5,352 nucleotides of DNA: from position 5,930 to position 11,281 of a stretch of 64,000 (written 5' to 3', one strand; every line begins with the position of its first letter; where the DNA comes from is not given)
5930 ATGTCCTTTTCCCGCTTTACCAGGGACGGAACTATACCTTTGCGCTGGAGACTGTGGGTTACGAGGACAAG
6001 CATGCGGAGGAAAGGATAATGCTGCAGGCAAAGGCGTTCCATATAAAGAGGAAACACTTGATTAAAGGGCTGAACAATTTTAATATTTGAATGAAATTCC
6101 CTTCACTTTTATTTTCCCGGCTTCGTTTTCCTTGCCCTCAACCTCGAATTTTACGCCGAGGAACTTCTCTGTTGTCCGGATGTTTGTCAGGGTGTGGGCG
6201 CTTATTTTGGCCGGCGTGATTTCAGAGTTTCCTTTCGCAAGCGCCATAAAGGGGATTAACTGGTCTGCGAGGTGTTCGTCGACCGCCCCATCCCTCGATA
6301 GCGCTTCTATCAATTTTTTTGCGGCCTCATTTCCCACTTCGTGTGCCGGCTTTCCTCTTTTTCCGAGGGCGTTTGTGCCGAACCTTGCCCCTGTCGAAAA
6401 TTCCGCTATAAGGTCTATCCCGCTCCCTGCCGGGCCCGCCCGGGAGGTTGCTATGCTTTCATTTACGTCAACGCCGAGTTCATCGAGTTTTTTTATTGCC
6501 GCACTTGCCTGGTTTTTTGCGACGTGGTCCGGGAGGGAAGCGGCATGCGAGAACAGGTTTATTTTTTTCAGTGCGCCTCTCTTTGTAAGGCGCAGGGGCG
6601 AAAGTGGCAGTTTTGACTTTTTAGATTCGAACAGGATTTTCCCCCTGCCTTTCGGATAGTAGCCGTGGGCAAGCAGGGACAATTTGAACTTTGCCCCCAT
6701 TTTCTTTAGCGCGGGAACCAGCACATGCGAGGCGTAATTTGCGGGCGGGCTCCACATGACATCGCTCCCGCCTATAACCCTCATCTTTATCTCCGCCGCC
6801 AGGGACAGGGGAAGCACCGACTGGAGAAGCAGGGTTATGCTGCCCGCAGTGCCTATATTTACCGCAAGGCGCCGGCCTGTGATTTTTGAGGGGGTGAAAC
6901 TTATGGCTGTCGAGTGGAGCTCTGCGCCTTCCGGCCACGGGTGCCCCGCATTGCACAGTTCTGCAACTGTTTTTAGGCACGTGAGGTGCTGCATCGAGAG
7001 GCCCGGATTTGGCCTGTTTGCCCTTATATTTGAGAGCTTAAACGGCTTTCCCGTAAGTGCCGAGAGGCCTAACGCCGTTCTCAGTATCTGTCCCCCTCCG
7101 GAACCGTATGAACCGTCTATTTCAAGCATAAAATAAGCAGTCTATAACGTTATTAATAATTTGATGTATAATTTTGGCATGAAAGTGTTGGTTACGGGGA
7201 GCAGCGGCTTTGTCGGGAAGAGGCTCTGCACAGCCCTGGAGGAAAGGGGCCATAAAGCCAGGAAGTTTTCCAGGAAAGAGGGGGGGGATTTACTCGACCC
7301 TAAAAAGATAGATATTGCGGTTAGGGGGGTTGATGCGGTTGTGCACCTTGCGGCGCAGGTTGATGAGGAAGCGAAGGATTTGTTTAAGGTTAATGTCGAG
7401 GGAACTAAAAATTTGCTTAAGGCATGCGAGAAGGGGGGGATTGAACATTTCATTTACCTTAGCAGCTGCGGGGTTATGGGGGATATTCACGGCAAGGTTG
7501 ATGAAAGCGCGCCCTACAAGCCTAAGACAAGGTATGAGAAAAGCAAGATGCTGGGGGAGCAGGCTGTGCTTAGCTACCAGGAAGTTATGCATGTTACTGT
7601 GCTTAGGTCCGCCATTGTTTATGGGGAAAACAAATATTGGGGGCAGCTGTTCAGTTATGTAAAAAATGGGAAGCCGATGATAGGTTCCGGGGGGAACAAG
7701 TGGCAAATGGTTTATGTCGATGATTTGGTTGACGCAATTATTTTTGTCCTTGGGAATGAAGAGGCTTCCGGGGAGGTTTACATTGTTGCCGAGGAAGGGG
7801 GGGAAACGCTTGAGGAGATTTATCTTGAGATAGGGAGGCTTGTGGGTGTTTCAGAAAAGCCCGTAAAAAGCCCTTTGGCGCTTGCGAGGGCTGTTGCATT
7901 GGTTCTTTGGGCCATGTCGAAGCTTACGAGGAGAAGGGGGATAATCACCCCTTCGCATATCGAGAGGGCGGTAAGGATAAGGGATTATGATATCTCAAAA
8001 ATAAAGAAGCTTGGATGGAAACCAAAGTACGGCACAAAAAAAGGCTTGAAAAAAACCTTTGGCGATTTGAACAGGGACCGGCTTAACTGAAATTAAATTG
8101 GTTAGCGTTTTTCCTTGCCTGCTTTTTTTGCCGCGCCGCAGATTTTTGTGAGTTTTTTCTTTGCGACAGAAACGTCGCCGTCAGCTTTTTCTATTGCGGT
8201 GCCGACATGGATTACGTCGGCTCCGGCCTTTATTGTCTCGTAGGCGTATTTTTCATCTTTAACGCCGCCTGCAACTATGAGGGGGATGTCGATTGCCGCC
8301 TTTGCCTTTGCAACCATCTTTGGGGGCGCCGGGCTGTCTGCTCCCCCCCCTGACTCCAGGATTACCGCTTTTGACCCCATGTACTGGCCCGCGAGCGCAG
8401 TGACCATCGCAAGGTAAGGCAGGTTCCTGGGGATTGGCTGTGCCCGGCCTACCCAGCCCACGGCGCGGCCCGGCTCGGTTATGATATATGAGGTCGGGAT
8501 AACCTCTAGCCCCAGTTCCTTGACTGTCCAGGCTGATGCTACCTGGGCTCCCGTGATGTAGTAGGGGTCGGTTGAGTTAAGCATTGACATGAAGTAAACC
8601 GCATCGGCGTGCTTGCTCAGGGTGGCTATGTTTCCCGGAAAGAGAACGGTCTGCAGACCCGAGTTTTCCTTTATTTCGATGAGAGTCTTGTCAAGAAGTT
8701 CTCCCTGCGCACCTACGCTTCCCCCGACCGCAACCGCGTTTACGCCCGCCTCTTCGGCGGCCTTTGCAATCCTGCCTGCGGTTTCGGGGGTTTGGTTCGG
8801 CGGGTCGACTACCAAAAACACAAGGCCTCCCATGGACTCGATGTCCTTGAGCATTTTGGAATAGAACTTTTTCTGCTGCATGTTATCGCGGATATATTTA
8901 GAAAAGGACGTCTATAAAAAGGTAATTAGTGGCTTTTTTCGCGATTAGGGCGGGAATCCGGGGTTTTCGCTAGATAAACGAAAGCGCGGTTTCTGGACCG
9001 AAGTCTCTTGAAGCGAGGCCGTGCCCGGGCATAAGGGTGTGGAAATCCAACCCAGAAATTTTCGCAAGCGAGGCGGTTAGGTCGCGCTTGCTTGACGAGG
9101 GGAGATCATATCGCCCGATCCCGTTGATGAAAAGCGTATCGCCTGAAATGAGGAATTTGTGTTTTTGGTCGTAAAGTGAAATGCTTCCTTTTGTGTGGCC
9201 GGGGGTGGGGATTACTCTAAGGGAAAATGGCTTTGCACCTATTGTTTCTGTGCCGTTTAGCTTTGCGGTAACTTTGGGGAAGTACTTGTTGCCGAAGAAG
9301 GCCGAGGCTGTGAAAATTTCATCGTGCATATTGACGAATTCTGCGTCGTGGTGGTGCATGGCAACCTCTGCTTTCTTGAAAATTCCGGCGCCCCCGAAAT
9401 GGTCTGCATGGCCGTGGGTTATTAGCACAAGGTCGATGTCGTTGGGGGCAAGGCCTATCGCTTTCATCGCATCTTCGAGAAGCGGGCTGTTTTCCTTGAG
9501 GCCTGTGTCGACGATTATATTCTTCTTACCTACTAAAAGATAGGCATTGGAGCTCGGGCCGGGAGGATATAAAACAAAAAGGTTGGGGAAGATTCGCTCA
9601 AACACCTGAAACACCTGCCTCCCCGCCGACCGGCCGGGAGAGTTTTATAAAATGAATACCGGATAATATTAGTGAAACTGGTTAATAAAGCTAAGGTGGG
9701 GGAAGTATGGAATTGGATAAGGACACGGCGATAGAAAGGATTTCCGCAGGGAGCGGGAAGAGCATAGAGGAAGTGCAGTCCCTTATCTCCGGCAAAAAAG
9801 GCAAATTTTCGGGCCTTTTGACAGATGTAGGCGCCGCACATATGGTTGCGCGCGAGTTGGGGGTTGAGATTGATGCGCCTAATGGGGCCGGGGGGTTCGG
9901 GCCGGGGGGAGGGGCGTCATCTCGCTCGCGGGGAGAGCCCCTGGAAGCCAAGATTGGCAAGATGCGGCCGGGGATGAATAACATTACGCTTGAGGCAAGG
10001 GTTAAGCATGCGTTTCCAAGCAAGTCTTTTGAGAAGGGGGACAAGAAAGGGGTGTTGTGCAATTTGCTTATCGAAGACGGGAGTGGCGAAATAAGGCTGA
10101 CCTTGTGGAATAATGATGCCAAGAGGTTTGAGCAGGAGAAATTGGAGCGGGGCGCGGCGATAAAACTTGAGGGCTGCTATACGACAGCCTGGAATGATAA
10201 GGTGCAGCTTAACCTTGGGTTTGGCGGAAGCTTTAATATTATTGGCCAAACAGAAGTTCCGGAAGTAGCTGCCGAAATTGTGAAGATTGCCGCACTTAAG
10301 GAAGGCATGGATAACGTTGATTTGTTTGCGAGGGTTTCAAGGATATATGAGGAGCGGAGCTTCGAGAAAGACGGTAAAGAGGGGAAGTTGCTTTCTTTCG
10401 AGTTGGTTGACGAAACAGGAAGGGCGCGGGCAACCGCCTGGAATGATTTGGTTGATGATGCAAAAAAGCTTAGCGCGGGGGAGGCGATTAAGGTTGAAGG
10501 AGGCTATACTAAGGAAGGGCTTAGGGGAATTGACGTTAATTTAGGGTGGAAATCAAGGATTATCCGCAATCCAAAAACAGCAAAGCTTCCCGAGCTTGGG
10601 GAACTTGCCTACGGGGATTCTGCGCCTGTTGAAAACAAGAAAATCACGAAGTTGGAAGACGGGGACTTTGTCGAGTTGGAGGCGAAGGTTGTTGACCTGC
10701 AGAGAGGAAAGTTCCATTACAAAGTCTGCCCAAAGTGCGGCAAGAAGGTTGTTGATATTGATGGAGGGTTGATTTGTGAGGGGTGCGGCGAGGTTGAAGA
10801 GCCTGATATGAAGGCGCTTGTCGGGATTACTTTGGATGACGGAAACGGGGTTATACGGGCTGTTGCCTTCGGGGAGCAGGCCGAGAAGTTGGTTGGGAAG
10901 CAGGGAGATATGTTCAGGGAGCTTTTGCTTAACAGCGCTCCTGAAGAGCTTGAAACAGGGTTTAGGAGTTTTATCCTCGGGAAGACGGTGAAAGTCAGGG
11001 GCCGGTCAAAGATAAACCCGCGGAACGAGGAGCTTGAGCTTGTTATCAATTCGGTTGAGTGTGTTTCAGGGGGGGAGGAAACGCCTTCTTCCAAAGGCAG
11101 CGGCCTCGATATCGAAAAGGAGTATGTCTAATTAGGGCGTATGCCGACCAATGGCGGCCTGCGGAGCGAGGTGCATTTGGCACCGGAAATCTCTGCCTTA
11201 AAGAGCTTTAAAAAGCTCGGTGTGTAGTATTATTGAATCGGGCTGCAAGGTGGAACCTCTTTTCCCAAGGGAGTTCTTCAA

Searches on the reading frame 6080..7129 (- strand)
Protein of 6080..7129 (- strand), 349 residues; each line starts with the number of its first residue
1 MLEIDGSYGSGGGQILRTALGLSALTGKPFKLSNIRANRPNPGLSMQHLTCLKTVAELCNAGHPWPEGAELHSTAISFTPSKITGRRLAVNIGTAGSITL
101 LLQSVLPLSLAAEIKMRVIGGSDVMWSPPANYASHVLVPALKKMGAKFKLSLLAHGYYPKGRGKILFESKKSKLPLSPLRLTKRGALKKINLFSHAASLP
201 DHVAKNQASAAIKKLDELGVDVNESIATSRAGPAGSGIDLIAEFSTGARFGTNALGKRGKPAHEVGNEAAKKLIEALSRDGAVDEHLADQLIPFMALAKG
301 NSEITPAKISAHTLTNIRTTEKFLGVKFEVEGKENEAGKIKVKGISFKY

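Call 71: search_protein_families(library=pfam, proteins=[window:6080-7129:-], max_evalue=0.00001)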
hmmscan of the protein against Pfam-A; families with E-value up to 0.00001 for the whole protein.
window:6080-7129:- (349 aa): 2 families
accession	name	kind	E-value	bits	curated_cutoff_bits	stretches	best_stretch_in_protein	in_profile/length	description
PF01137.26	RTC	-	1.9e-74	250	27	1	8-330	1-221/221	RNA 3'-terminal phosphate cyclase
PF05189.18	RTC_insert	-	3e-21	76.2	23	1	182-277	1-101/102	RNA 3'-terminal phosphate cyclase (RTC), insert domain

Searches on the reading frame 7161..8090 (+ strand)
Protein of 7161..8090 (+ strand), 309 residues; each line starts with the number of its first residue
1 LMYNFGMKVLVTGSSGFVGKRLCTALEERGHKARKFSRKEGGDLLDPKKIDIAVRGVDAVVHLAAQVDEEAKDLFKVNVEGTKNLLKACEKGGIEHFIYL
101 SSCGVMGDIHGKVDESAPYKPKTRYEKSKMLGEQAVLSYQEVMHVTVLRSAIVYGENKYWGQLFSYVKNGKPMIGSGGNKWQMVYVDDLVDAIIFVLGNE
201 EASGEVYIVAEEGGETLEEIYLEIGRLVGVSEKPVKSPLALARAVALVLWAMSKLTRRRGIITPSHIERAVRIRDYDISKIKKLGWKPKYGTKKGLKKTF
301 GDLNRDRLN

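Call 71: search_protein_families(library=pfam, proteins=[window:7161-8090:+], max_evalue=0.00001)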
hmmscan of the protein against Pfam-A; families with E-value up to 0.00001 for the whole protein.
window:7161-8090:+ (309 aa): 8 families
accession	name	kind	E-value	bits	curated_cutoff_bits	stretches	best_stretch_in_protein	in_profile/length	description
PF01370.27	Epimerase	-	2.9e-38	132.1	20.9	1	9-209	1-239/240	NAD dependent epimerase/dehydratase family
PF01073.25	3Beta_HSD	-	6e-28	98.1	22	1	40-195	50-227/280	3-beta hydroxysteroid dehydrogenase/isomerase family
PF04321.23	RmlD_sub_bind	-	5.9e-22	78.5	27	1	7-169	1-169/287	RmlD substrate binding domain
PF16363.11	GDP_Man_Dehyd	-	1.8e-20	74.1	27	1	42-299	59-332/332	GDP-mannose 4,6 dehydratase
PF07993.18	NAD_binding_4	-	1.4e-17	64.1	20.1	1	45-159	77-213/258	Male sterility protein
PF13460.12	NAD_binding_10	-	7.3e-12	46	27.2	1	13-127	1-123/184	NAD(P)H-binding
PF02719.21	Polysacc_synt_2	-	2.3e-07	30.7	20.2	0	42-102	61-128/293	Polysaccharide biosynthesis protein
PF05368.20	NmrA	-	3.5e-06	27.3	27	0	8-123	4-128/298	NmrA-like family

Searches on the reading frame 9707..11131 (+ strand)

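Call 71: search_protein_families(library=pfam, proteins=[window:9707-11131:+], max_evalue=0.00001)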
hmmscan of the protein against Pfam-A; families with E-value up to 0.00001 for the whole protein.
window:9707-11131:+ (474 aa): 3 families
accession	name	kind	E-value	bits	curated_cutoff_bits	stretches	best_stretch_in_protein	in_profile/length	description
PF01336.31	tRNA_anti-codon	-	8.9e-21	74.1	27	1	208-265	5-55/75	OB-fold nucleic acid binding domain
PF08646.16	Rep_fac-A_C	-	3.8e-15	56.4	28.5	1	321-441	1-123/146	Replication factor-A C terminal domain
PF17244.8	CDC24_OB3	-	2.1e-12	47.8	25.4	0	86-167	2-82/216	Cell division control protein 24, OB domain 3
